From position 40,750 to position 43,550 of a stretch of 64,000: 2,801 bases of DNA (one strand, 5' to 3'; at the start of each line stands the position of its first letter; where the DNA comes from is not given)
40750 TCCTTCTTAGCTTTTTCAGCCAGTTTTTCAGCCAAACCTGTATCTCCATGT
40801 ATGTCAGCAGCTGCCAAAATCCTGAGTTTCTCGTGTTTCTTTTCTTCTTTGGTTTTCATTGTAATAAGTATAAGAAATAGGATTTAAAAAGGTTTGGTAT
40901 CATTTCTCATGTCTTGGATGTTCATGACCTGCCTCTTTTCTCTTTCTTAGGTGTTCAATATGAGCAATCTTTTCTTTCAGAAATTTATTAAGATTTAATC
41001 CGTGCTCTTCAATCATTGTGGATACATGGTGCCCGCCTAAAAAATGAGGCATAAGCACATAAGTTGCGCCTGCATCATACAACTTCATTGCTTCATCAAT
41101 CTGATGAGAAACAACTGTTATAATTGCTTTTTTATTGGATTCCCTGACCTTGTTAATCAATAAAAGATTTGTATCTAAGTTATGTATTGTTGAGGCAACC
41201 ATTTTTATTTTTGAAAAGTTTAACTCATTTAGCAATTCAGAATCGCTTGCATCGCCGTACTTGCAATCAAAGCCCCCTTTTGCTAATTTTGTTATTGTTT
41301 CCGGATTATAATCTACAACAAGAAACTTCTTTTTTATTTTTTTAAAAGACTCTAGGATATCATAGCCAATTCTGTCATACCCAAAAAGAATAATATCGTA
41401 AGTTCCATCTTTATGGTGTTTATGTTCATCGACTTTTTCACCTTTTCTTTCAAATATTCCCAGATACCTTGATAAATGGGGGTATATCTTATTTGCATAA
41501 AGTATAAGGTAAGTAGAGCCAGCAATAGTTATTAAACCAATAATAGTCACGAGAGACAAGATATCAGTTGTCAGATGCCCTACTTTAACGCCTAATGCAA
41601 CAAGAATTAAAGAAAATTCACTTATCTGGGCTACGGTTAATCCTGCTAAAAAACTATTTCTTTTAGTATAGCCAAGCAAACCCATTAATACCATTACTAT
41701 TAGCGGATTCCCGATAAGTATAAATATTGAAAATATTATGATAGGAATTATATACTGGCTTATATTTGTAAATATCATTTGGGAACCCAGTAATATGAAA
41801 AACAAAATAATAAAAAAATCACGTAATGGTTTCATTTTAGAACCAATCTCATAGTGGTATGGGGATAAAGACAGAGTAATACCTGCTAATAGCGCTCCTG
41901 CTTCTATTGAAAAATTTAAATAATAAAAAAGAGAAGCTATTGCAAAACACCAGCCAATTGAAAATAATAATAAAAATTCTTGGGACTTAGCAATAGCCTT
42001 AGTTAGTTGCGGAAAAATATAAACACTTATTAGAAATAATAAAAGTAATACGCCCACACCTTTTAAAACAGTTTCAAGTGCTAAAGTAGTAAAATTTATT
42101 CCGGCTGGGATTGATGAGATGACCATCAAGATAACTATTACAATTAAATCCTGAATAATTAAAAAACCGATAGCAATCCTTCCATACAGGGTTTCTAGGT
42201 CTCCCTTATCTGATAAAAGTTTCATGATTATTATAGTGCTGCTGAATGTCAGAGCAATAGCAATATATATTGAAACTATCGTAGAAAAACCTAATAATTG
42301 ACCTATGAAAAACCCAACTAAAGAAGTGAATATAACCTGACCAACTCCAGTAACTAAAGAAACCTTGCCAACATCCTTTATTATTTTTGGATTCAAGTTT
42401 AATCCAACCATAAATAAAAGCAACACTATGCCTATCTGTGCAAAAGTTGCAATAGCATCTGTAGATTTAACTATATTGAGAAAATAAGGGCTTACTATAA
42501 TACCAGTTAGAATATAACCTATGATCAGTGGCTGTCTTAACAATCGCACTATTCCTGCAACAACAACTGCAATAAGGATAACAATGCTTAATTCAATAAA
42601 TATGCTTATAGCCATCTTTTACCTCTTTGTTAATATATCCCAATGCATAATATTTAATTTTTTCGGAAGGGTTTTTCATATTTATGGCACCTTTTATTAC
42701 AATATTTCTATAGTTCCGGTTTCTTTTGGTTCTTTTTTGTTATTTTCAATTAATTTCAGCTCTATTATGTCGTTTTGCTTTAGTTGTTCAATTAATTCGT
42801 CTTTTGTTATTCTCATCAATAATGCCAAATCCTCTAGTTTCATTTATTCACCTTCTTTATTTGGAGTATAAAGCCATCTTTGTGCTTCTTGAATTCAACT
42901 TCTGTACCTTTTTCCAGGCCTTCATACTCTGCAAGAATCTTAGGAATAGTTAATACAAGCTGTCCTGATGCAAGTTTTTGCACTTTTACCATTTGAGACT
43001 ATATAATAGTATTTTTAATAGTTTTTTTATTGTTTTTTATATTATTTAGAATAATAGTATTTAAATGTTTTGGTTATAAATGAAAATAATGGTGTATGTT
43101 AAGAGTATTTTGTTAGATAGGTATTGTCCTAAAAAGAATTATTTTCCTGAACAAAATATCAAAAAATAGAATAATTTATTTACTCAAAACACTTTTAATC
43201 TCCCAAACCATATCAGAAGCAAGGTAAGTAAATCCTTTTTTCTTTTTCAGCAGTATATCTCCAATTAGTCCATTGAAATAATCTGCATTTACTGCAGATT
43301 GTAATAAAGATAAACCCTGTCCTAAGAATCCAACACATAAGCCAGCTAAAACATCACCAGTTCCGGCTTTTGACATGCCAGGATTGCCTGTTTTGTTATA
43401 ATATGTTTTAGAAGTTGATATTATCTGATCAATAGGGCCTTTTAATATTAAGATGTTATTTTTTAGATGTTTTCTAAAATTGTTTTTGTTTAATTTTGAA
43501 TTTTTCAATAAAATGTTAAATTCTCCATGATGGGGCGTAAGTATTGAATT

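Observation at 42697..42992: Uncalled overlapping mini-operon: AbrB/MazE-fold protein and a 48-aa protein upstream of the Kef antiporter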

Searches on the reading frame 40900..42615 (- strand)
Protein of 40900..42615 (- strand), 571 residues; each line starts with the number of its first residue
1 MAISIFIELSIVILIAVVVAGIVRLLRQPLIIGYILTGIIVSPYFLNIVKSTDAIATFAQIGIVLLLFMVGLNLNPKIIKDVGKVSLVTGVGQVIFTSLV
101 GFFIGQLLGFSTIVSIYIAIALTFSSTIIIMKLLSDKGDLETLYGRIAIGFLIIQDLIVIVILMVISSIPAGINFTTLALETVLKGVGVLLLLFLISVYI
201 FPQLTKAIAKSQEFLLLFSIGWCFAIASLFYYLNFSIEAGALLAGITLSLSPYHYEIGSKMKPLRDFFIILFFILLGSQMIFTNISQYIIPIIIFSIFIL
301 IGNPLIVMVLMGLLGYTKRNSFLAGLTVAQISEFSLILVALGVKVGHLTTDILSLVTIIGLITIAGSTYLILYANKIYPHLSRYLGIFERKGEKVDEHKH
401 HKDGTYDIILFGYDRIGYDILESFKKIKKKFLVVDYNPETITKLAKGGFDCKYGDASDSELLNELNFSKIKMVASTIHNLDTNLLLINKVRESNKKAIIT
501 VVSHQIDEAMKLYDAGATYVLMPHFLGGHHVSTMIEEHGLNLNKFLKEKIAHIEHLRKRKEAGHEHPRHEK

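Call 3: search_protein_families(library=pfam, proteins=[window:40900-42615:-], max_evalue=10)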
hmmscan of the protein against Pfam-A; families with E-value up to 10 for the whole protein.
window:40900-42615:- (571 aa): 3 families
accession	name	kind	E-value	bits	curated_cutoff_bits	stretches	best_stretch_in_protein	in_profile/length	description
PF00999.27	Na_H_Exchanger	-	8.8e-51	173.4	26.2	1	14-365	2-363/375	Sodium/hydrogen exchanger, transmembrane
PF02254.24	TrkA_N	-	1e-20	74.7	23.8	1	408-523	1-116/116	TrkA-N domain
PF19014.6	DUF5743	-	0.0023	17.9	25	1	242-294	120-170/288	Family of unknown function (DUF5743)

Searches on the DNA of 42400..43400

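Call 57: search_rna_families(source=window, start=42400, end=43400, threshold=evalue, max_evalue=1)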
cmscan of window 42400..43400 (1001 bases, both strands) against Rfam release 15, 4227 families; matches with E-value up to 1: 0.
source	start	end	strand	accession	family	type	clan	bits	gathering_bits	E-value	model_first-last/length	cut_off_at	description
